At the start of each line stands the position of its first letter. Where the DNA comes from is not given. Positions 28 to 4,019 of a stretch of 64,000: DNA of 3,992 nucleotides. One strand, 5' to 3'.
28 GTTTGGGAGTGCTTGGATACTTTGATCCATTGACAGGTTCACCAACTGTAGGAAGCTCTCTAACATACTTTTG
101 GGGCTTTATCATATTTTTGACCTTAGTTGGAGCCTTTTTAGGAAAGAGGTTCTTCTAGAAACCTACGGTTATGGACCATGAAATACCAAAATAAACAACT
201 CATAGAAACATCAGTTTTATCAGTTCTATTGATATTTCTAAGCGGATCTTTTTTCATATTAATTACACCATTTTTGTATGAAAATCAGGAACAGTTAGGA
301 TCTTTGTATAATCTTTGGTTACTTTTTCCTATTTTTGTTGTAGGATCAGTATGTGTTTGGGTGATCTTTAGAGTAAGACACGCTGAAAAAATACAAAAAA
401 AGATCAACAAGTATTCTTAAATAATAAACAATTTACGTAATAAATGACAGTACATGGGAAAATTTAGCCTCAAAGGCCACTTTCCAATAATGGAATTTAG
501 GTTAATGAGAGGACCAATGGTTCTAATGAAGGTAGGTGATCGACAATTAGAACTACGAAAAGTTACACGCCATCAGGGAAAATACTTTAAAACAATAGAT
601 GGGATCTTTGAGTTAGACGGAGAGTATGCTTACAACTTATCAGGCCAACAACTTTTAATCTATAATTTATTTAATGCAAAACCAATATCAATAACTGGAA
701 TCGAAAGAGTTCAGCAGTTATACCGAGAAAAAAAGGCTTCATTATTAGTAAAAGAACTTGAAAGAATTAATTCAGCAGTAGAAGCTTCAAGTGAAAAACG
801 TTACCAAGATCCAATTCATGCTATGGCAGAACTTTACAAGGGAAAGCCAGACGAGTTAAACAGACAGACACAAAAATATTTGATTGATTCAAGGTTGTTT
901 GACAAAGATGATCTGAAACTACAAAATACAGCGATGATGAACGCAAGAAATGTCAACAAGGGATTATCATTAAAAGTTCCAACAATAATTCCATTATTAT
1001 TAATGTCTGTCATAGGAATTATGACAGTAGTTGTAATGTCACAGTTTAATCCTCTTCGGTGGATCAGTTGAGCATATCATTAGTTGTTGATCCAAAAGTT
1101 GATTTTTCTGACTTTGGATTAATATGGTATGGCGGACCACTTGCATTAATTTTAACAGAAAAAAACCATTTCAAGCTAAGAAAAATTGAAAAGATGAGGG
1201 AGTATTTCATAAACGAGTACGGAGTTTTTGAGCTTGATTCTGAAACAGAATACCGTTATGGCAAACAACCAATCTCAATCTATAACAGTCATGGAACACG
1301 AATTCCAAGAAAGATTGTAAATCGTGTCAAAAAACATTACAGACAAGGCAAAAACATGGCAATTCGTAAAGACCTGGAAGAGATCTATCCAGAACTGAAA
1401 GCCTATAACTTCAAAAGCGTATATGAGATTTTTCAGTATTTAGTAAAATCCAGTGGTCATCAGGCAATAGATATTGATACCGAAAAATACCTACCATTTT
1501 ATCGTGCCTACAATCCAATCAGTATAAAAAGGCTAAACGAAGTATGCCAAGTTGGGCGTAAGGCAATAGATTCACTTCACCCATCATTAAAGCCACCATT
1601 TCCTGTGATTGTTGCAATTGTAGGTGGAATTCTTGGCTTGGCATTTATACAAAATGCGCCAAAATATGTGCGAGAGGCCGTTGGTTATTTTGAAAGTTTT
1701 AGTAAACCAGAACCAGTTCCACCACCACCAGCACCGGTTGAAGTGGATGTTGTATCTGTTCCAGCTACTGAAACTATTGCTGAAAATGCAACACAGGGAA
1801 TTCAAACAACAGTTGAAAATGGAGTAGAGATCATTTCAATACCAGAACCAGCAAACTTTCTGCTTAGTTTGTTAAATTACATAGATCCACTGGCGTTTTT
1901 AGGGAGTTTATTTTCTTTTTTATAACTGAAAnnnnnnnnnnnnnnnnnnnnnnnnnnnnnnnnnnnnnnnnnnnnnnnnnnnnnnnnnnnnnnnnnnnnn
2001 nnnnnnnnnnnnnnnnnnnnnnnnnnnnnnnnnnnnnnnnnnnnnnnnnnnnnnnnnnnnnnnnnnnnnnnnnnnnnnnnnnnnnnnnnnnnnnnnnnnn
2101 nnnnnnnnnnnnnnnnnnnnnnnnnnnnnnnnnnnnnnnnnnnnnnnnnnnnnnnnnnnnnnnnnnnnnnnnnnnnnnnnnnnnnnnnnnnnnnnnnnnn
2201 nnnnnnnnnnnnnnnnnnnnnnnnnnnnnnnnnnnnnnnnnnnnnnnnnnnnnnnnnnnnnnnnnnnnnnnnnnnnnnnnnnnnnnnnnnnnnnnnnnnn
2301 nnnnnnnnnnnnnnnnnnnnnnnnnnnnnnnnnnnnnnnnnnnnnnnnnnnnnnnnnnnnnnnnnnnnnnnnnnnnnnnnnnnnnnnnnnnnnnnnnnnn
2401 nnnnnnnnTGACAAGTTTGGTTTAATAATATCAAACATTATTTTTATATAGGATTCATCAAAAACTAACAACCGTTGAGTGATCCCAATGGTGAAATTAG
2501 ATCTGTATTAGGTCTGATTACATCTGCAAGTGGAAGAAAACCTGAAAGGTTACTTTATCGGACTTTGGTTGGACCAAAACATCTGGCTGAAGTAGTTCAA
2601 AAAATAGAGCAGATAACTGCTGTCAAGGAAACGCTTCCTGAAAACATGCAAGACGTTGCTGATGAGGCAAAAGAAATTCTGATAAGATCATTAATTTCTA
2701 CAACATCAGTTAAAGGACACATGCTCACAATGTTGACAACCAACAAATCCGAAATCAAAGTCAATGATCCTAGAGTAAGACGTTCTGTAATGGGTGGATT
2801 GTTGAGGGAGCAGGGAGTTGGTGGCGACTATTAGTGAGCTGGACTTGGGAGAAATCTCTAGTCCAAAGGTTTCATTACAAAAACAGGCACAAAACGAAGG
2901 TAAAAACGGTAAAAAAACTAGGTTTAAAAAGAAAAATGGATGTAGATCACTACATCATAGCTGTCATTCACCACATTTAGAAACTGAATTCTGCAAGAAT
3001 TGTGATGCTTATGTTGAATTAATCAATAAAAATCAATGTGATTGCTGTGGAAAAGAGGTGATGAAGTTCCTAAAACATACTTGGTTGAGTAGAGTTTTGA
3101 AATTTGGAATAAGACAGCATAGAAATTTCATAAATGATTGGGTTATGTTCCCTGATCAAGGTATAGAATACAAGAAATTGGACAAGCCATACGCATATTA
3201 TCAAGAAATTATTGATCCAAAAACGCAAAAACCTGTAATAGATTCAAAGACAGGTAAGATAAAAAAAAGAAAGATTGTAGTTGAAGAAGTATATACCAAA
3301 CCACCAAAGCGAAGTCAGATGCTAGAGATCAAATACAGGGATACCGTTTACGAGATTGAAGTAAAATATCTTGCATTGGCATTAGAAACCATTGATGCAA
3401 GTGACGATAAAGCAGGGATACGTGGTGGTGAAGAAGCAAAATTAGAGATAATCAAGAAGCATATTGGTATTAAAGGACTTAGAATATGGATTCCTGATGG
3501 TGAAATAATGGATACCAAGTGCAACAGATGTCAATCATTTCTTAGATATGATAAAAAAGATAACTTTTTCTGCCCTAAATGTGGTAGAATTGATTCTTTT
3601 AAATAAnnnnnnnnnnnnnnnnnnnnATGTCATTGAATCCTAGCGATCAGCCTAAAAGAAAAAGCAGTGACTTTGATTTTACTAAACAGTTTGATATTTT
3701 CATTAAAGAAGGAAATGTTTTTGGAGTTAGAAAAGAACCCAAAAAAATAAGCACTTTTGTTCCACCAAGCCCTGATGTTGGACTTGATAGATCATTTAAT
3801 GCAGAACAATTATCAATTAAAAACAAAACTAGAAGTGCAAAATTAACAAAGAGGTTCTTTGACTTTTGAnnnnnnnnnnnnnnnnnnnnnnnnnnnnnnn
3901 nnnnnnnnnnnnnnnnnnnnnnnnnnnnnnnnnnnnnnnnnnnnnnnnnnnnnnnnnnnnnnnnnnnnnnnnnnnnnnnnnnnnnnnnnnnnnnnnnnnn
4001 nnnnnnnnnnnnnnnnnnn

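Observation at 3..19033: Family of small, very basic proteins ending in Gly/Asp-Phe-Phe and carrying FDF/FxF motifs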

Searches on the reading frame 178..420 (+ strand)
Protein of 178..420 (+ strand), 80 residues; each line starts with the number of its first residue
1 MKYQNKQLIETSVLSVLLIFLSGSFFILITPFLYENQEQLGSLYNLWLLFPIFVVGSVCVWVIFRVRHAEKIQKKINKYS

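Call 38: search_protein_families(library=pfam, proteins=[window:178-420:+], max_evalue=0.01)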
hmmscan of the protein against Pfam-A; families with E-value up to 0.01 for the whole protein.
window:178-420:+ (80 aa): 0 families

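Call 46: find_encoding_contigs(protein=window:178-420:+, flank=10000, max_places=4)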
Protein window:178-420:+ (80 aa): no gene with exactly this product is on record in the collection.

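Call 74: predict_structure(protein=window:178-417:+)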
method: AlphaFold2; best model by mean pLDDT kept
length: 80 residues; sequences in the alignment: 1
mean_pLDDT: 85.2   pTM: 0.58
mean pLDDT of the five models: 85.2, 84.1, 80.2, 77.0, 50.3
residues with pLDDT >= 90: 28; 70-90: 46; 50-70: 6; < 50: 0
segments of 3 or more residues with pLDDT < 50: none
pLDDT, mean of each block of 10 residues (from residue 1): 69 86 93 91 90 90 84 78
secondary structure, 60 per line:
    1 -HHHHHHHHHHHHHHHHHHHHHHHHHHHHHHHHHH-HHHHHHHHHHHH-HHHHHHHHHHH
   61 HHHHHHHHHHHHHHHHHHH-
elements in order: H2-35 H37-48 H50-79

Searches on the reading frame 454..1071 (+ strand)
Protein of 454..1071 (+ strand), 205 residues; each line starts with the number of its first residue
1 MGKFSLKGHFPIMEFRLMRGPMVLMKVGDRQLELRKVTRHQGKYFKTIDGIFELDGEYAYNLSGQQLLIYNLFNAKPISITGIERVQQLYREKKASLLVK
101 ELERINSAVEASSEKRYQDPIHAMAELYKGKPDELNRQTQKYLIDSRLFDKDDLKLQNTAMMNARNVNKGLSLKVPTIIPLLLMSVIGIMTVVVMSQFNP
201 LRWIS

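Call 6: search_protein_families(library=pfam, proteins=[window:454-1071:+], max_evalue=0.1)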
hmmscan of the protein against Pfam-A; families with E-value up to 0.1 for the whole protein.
window:454-1071:+ (205 aa): 0 families

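Call 44: search_protein_families(library=phrogs, proteins=[window:454-1071:+], max_evalue=0.01)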
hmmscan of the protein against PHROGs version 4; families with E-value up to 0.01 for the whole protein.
window:454-1071:+ (205 aa): 0 families

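Call 45: find_encoding_contigs(protein=window:454-1071:+, flank=10000, max_places=4)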
Protein window:454-1071:+ (205 aa): no gene with exactly this product is on record in the collection.

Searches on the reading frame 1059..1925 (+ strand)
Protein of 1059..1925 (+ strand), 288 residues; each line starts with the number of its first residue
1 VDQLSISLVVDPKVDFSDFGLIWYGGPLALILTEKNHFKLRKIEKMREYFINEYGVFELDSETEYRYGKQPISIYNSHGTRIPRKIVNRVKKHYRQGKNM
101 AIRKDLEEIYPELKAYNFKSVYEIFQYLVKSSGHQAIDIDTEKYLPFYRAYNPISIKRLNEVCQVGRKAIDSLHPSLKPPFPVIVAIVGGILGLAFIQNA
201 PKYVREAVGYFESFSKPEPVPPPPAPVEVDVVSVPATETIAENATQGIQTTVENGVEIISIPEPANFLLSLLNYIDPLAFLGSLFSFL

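Call 6: search_protein_families(library=pfam, proteins=[window:1059-1925:+], max_evalue=0.1)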
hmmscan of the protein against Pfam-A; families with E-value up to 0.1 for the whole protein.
window:1059-1925:+ (288 aa): 0 families

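Call 44: search_protein_families(library=phrogs, proteins=[window:1059-1925:+], max_evalue=0.01)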
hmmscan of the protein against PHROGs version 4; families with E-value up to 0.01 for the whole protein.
window:1059-1925:+ (288 aa): 0 families

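Call 64: find_homologous_proteins(query=window:1059-1925:+, max_evalue=0.001)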
Query window:1059-1925:+ (288 aa): 53 proteins with E <= 0.001 among 1437 candidates.
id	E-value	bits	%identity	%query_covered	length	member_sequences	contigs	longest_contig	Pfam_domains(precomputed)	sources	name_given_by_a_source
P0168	6.1e-188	641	100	100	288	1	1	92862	-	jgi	-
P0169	1.0e-163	562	87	100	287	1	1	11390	-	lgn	-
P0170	1.7e-152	525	82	99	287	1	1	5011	-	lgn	-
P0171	7.7e-133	461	68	97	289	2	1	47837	-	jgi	jgi:hypothetical protein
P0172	1.7e-132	460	67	100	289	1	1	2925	-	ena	-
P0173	2.4e-132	459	68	97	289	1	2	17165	-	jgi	-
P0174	1.3e-131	457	70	100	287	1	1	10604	-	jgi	-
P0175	2.0e-128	446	72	97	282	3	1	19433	-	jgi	-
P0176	7.9e-128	444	72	97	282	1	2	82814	-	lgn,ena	-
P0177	4.4e-127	442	71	97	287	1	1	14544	-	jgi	-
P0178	4.7e-126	438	69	100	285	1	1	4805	-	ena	-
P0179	5.8e-126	438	69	100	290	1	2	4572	-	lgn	-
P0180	2.9e-125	436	69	100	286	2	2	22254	-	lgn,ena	-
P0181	1.4e-124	434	69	100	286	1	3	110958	-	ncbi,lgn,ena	-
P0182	1.4e-117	411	61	97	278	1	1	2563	-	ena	-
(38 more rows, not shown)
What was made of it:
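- On Tail tape measure protein: About 29 kb of the source contig lies outside the window (call 64).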

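Call 65: find_encoding_contigs(protein=P0168, flank=10000, max_places=1)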
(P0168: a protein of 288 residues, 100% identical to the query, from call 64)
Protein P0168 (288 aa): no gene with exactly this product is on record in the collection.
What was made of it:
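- Tried and rejected: Exact look-ups of window proteins and of the 100%-identical P0168: not on record (calls 45, 46, 65).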

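Call 66: find_encoding_contigs(protein=P0181, flank=10000, max_places=1)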
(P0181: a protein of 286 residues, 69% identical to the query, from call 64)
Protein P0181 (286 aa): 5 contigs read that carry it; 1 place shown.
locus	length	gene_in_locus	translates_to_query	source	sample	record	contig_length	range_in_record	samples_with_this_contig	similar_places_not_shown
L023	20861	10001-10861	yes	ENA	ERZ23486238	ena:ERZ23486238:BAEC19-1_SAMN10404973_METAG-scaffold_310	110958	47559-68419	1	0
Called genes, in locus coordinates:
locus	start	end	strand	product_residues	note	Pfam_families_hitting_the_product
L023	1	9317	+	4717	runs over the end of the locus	PF25833:Fn3_SaeA_3rd (faint), PF00041:fn3 (weak)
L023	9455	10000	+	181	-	-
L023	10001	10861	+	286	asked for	-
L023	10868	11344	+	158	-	-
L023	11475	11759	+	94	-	-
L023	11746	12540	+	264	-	-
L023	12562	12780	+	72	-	-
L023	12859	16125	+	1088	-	-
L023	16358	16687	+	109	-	-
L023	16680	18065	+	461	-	-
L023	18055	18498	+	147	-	-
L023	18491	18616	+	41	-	-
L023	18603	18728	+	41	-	-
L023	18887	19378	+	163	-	PF05869:Dam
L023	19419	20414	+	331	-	-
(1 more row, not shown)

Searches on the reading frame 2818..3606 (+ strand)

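Call 6: search_protein_families(library=pfam, proteins=[window:2818-3606:+], max_evalue=0.1)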
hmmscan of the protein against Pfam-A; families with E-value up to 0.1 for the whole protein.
window:2818-3606:+ (262 aa): 3 families
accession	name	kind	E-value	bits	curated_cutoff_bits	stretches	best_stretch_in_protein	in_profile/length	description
PF18912.6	DZR_2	-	0.00038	20.6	27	1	49-81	13-46/56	Double zinc ribbon domain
PF17032.10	Zn_ribbon_15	-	0.022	16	28.9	0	232-256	52-73/73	zinc-ribbon family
PF08274.17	Zn_Ribbon_YjdM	-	0.024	15.1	30.8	1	234-256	4-26/30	PhnA Zinc-Ribbon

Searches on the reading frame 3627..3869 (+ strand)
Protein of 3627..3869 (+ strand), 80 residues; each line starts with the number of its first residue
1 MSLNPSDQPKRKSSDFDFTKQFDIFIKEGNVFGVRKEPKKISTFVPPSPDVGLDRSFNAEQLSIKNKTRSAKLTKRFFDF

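Call 11: search_protein_families(library=phrogs, proteins=[window:3627-3869:+], max_evalue=0.1)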
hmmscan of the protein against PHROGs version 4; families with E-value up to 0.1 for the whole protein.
window:3627-3869:+ (80 aa): 0 families
